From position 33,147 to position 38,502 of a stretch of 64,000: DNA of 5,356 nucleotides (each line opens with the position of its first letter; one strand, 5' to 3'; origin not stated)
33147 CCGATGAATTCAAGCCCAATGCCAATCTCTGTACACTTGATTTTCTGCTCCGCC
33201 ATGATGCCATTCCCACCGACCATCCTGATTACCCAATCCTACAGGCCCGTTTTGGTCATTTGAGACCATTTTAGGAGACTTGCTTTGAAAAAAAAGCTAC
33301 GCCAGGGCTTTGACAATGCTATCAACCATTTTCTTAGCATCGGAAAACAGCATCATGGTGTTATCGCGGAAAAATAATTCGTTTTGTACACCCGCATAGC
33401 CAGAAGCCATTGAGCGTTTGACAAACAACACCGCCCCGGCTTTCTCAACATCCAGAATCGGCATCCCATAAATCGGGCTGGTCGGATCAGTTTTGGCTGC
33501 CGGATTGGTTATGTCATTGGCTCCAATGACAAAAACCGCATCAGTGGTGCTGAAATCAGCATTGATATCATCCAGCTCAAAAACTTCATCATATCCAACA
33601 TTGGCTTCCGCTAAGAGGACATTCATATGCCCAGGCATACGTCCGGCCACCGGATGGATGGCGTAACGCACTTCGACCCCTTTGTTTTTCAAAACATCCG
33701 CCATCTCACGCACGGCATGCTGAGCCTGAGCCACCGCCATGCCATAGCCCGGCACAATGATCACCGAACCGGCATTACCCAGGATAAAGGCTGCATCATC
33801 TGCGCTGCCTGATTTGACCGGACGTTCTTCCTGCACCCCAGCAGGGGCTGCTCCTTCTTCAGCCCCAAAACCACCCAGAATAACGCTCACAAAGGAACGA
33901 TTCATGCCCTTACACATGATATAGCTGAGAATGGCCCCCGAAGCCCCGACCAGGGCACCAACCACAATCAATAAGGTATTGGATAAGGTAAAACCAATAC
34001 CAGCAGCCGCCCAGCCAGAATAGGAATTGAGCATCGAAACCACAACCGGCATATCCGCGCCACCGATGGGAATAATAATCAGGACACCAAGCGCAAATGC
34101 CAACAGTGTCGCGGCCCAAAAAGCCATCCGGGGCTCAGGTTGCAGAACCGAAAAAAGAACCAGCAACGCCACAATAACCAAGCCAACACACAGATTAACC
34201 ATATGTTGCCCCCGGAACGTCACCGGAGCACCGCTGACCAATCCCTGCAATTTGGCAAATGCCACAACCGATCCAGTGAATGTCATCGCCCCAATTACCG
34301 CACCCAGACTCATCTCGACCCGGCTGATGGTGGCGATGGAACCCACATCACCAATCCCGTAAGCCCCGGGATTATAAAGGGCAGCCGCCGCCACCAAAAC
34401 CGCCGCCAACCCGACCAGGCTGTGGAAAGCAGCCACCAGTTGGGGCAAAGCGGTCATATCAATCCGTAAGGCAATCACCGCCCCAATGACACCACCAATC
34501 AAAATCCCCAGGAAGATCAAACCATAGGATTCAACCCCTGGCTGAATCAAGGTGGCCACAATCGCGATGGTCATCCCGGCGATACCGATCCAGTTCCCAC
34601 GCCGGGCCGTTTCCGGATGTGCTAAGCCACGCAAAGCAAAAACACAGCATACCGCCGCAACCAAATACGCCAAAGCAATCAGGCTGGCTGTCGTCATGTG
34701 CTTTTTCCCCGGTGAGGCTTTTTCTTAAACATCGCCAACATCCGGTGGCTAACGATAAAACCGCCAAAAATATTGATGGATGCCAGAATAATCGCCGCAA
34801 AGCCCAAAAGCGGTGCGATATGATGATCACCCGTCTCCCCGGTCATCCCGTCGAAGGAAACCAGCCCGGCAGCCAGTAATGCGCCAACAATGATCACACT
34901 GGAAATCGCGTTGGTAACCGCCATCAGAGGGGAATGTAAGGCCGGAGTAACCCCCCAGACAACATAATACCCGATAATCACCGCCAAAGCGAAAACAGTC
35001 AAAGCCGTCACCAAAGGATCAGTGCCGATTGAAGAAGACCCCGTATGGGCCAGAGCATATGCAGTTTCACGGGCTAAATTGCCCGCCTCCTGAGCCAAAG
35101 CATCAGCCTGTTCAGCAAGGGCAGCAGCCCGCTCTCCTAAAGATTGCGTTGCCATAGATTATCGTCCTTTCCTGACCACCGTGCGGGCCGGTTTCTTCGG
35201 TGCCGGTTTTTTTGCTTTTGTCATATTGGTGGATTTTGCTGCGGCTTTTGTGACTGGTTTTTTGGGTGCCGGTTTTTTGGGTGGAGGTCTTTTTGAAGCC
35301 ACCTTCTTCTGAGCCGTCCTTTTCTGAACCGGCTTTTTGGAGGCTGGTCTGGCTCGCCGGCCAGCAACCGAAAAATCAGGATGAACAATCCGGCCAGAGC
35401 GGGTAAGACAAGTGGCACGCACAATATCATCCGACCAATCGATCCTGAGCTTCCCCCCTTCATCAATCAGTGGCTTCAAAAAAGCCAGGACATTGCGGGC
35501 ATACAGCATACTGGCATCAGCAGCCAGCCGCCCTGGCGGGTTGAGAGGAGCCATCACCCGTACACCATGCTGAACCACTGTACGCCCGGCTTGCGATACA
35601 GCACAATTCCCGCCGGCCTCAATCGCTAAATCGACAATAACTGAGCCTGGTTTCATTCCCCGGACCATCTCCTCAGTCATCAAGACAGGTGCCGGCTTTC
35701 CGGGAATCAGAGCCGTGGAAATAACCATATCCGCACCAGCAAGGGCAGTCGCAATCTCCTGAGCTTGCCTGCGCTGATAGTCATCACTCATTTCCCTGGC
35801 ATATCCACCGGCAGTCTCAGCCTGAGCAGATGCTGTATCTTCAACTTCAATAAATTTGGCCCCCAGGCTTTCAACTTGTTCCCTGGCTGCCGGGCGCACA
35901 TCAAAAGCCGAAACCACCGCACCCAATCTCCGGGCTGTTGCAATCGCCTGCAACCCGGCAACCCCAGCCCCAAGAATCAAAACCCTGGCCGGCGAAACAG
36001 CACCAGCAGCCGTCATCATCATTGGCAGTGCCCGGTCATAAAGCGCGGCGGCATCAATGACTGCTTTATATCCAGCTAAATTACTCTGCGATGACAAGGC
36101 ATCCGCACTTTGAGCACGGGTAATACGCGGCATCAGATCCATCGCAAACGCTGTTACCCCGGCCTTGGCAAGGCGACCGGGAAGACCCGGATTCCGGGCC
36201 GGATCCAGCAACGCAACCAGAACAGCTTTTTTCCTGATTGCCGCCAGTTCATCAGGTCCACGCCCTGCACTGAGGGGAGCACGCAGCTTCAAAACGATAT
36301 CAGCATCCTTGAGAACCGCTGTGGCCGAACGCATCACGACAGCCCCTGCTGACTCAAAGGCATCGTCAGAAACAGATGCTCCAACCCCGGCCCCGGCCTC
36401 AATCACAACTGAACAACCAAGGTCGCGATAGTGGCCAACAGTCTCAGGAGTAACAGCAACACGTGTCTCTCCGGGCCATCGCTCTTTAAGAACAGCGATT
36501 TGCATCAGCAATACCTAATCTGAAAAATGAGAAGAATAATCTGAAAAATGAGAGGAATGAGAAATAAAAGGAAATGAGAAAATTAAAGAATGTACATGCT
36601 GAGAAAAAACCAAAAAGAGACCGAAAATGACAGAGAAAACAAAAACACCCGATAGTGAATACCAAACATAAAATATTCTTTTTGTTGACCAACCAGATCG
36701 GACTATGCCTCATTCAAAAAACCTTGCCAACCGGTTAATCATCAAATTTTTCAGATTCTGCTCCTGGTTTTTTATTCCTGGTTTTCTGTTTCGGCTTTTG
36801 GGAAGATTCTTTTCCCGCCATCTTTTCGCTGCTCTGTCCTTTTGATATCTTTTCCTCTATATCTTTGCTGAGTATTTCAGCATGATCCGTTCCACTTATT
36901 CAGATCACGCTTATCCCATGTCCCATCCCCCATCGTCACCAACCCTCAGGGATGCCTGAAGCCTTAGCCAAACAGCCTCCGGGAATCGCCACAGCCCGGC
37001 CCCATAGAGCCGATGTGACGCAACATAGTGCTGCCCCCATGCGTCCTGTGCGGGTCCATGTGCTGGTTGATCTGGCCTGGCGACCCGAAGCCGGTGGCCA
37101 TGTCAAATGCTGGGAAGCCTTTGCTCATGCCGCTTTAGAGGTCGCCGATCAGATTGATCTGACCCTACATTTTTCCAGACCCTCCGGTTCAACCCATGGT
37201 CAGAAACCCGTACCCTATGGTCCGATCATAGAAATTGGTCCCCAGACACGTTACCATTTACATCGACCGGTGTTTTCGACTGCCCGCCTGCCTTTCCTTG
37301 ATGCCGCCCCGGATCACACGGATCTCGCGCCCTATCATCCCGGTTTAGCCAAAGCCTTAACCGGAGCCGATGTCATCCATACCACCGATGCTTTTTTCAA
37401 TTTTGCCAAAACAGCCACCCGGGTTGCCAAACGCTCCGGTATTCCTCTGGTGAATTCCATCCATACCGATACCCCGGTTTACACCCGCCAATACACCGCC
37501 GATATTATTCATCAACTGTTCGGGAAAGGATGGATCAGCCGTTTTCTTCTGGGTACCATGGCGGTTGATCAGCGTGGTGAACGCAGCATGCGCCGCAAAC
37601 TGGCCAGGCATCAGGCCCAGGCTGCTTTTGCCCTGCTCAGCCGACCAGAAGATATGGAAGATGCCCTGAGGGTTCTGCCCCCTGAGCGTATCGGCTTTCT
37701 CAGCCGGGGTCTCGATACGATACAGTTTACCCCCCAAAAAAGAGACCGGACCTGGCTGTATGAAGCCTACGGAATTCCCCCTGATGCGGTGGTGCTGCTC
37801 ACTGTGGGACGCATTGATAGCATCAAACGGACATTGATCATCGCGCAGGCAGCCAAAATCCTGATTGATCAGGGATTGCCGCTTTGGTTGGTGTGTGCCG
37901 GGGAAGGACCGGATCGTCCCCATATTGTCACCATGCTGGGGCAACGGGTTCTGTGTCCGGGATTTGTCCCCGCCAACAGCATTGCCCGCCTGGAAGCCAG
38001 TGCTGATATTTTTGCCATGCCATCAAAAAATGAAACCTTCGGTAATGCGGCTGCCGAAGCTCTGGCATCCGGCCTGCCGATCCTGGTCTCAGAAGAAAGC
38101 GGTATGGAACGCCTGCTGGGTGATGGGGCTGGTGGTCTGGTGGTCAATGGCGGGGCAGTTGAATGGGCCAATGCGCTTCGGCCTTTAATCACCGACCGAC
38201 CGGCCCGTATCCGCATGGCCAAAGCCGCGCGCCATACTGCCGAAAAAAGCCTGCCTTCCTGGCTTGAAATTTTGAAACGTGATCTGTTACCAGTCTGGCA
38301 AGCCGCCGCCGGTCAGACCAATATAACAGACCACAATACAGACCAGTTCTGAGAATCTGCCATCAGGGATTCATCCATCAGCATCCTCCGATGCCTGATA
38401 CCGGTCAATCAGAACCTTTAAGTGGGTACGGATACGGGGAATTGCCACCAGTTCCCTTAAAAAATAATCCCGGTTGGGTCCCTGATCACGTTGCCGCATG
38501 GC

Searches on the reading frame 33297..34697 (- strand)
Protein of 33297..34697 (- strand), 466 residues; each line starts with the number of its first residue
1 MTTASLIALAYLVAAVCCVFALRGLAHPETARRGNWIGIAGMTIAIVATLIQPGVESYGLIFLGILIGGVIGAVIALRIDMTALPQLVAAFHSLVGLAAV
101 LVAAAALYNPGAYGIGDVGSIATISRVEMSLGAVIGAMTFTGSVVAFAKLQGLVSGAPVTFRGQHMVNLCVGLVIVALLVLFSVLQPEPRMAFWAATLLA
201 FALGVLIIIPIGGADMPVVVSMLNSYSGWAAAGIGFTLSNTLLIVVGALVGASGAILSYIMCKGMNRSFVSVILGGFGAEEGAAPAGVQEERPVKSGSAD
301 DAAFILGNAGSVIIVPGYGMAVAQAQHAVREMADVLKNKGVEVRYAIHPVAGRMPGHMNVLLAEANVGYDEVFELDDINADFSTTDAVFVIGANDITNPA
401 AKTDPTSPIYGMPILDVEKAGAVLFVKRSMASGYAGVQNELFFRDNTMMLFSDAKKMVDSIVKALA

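Call 59: list_cluster_members(proteins=[window:33297-34697:-, window:43428-45092:-, window:41646-42503:-, window:36952-38352:+, window:40721-41467:-])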
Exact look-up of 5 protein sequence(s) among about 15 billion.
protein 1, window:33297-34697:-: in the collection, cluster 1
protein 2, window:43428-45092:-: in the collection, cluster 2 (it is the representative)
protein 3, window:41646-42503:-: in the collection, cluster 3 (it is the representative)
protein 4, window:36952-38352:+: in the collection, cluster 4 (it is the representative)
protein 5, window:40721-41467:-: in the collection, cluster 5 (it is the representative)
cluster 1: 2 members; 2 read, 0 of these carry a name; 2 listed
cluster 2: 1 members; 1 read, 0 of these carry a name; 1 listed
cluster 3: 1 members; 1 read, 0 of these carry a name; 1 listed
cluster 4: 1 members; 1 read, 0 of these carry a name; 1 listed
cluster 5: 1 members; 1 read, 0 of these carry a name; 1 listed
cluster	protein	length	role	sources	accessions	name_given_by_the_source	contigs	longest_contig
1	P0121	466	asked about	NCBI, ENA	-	-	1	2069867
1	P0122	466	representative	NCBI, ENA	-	-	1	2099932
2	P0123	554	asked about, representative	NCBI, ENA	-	-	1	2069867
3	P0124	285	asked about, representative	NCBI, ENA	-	-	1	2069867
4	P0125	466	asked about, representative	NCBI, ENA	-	-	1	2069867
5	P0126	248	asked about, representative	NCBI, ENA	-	-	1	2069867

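Call 62: find_homologous_proteins(query=window:33297-34697:-, max_evalue=1e-100)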
Query window:33297-34697:- (466 aa): 8000 proteins with E <= 1e-100 among 8000 candidates; the best 120 are listed.
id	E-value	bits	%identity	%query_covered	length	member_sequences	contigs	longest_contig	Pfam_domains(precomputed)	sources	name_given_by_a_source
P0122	4.4e-277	937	95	100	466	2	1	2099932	PF02233.23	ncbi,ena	-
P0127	7.6e-237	804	-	-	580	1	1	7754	PF02233.23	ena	-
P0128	6.9e-218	742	76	99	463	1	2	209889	PF02233.23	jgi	-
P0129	1.4e-215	734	74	100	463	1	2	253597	PF02233.23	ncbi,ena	ncbi:MAG: NAD(P)(+) transhydrogenase (Re/Si-specific) subunit beta [Alphaproteobacteria bacterium]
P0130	2.9e-215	733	74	100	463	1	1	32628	PF02233.23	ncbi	ncbi:MAG: NAD(P)(+) transhydrogenase (Re/Si-specific) subunit beta [Alphaproteobacteria bacterium]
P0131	4.1e-214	729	72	99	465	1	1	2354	PF02233.23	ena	-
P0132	4.8e-214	729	74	100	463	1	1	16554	PF02233.23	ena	-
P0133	9.6e-214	728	73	99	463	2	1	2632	PF02233.23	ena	-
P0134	6.5e-213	725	74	100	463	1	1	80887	PF02233.23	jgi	jgi:NAD(P) transhydrogenase subunit beta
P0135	7.8e-213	725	73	100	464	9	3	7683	PF02233.23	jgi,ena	jgi:NAD(P) transhydrogenase subunit beta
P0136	1.1e-212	725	73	100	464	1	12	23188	PF02233.23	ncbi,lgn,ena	-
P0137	2.1e-212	724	74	99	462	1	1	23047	PF02233.23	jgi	jgi:NAD(P) transhydrogenase subunit beta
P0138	3.1e-212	723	73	100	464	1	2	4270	PF02233.23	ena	-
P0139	3.3e-212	723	74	100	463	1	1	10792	PF02233.23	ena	-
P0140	3.9e-212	723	74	100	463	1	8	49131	PF02233.23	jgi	jgi:NAD(P) transhydrogenase subunit beta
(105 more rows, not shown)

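Call 77: find_encoding_contigs(protein=P0122, flank=10000, max_places=2)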
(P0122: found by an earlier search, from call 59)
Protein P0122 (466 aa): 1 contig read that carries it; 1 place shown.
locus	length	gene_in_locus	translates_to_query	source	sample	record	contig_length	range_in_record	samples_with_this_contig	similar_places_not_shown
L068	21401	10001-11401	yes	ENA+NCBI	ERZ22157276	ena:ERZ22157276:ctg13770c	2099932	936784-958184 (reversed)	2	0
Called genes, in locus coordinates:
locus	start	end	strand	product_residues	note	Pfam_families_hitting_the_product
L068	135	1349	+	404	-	-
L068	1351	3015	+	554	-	PF01979:Amidohydro_1 (faint), PF07969:Amidohydro_3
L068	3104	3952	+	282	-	PF01913:FTR, PF02741:FTR_C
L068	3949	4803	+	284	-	PF01493:GXGXG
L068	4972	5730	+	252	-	PF01555:N6_N4_Mtase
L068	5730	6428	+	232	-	-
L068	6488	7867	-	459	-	PF00534:Glycos_transf_1, PF20706:GT4-conflict, PF13692:Glyco_trans_1_4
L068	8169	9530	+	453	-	PF05222:AlaDh_PNT_N, PF02826:2-Hacid_dh_C (faint), PF01262:AlaDh_PNT_C, PF07382:HC2 (faint)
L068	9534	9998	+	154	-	PF12769:PNTB_4TM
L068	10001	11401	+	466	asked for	PF02233:PNTB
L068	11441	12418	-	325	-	PF15916:DUF4743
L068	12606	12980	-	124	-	-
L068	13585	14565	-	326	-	-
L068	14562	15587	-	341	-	PF13519:VWA_2 (weak)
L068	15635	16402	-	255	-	PF01618:MotA_ExbB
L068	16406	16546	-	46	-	-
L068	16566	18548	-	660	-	PF13620:CarboxypepD_reg (faint), PF08308:PEGA, PF03781:FGE-sulfatase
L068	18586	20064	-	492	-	PF07719:TPR_2 (faint)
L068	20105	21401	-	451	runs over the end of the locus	-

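Call 80: search_protein_families(library=padloc, proteins=[L068:5730-6428:+, L068:4972-5730:+], max_evalue=0.01)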
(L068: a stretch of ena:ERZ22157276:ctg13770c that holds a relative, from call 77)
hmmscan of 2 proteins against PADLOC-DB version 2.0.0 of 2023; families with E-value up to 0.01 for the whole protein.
L068:5730-6428:+ (232 aa): 1 family
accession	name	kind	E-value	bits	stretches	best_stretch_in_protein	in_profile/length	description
PDLC03487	REase_II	-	2.4e-44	149.5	1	13-218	14-224/227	Type II restriction enzyme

L068:4972-5730:+ (252 aa): 27 families (the best 25 are shown)
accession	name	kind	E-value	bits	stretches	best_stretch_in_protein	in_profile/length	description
PDLC03271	MTase_II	-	8.1e-78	259.2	1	46-250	12-218/228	Type II methyltransferase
PDLC03379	MTase_II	-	7.4e-17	60.1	1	100-251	82-230/267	Type II methyltransferase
PDLC03371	MTase_II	-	2.7e-14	51.3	1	177-251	170-241/260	Type II methyltransferase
PDLC03320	MTase_II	-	4.3e-12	43.8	2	182-251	197-263/289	Type II methyltransferase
PDLC03299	MTase_II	-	2.4e-11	41.7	1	182-251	180-246/296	Type II methyltransferase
PDLC03265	MTase_II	-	3.9e-11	40.9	1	177-251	240-317/333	Type II methyltransferase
PDLC03387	MTase_II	-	1.9e-09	35.1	1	178-251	189-264/289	Type II methyltransferase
PDLC03229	MTase_II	-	6.5e-08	29.8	1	147-243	283-381/436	Type II methyltransferase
PDLC03738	oMTase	-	1.4e-07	28.5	1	196-249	197-252/376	orphan methyltransferase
PDLC03228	MTase_II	-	1.8e-07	29.2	1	187-250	129-193/227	Type II methyltransferase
PDLC03308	MTase_II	-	3.4e-07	27.6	1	185-252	315-384/419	Type II methyltransferase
PDLC03353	MTase_II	-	4.9e-07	27.6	1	179-251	172-239/260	Type II methyltransferase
PDLC03300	MTase_II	-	6.3e-07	26.7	1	204-251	218-265/302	Type II methyltransferase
PDLC03216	MTase_II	-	9.3e-07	26.1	1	193-249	182-242/364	Type II methyltransferase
PDLC03339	MTase_II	-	1.9e-06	24.9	1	203-251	212-260/399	Type II methyltransferase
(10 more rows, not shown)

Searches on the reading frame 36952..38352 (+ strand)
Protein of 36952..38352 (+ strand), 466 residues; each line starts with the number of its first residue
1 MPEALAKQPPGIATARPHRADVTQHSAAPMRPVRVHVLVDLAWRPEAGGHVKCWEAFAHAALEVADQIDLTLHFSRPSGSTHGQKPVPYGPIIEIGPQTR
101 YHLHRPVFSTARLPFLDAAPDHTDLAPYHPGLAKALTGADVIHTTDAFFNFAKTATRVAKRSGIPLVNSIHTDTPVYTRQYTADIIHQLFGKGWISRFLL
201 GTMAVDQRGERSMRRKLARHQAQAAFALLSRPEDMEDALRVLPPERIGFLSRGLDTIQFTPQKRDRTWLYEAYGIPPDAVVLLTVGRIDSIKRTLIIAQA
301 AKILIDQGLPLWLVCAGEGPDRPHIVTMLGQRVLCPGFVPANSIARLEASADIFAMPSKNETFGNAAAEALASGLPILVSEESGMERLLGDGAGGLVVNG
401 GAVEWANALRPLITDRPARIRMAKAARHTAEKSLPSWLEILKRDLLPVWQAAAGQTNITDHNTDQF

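Call 3: search_protein_families(library=pfam, proteins=[window:36952-38352:+], max_evalue=0.1)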
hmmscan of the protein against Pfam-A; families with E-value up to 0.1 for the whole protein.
window:36952-38352:+ (466 aa): 5 families
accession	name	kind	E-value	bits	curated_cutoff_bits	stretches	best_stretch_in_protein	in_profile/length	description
PF00534.26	Glycos_transf_1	-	5.4e-21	75.3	26.4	1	272-428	8-171/172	Glycosyl transferases group 1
PF13692.12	Glyco_trans_1_4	-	2.8e-20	73.4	27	1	281-415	3-142/142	Glycosyl transferases group 1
PF20706.3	GT4-conflict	-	9.1e-15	54.9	26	1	281-437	199-378/385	Family 4 Glycosyltransferase in conflict systems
PF13524.12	Glyco_trans_1_2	-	3.3e-05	24.3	25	1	337-431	33-130/144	Glycosyl transferase-like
PF13439.12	Glyco_transf_4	-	5.6e-05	23.7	28.5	1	118-256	50-168/170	Glycosyltransferase Family 4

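Call 80: search_protein_families(library=padloc, proteins=[L068:5730-6428:+, L068:4972-5730:+], max_evalue=0.01)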
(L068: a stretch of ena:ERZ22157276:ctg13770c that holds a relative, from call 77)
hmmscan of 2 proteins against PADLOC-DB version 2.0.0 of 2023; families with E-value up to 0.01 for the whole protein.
L068:5730-6428:+ (232 aa): 1 family
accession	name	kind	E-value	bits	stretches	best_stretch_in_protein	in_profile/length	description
PDLC03487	REase_II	-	2.4e-44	149.5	1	13-218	14-224/227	Type II restriction enzyme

L068:4972-5730:+ (252 aa): 27 families (the best 25 are shown)
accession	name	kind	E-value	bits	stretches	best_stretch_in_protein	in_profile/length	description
PDLC03271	MTase_II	-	8.1e-78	259.2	1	46-250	12-218/228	Type II methyltransferase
PDLC03379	MTase_II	-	7.4e-17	60.1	1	100-251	82-230/267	Type II methyltransferase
PDLC03371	MTase_II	-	2.7e-14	51.3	1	177-251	170-241/260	Type II methyltransferase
PDLC03320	MTase_II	-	4.3e-12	43.8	2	182-251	197-263/289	Type II methyltransferase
PDLC03299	MTase_II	-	2.4e-11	41.7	1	182-251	180-246/296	Type II methyltransferase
PDLC03265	MTase_II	-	3.9e-11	40.9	1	177-251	240-317/333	Type II methyltransferase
PDLC03387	MTase_II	-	1.9e-09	35.1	1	178-251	189-264/289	Type II methyltransferase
PDLC03229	MTase_II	-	6.5e-08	29.8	1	147-243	283-381/436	Type II methyltransferase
PDLC03738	oMTase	-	1.4e-07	28.5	1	196-249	197-252/376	orphan methyltransferase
PDLC03228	MTase_II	-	1.8e-07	29.2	1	187-250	129-193/227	Type II methyltransferase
PDLC03308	MTase_II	-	3.4e-07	27.6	1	185-252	315-384/419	Type II methyltransferase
PDLC03353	MTase_II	-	4.9e-07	27.6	1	179-251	172-239/260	Type II methyltransferase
PDLC03300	MTase_II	-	6.3e-07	26.7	1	204-251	218-265/302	Type II methyltransferase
PDLC03216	MTase_II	-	9.3e-07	26.1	1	193-249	182-242/364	Type II methyltransferase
PDLC03339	MTase_II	-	1.9e-06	24.9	1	203-251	212-260/399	Type II methyltransferase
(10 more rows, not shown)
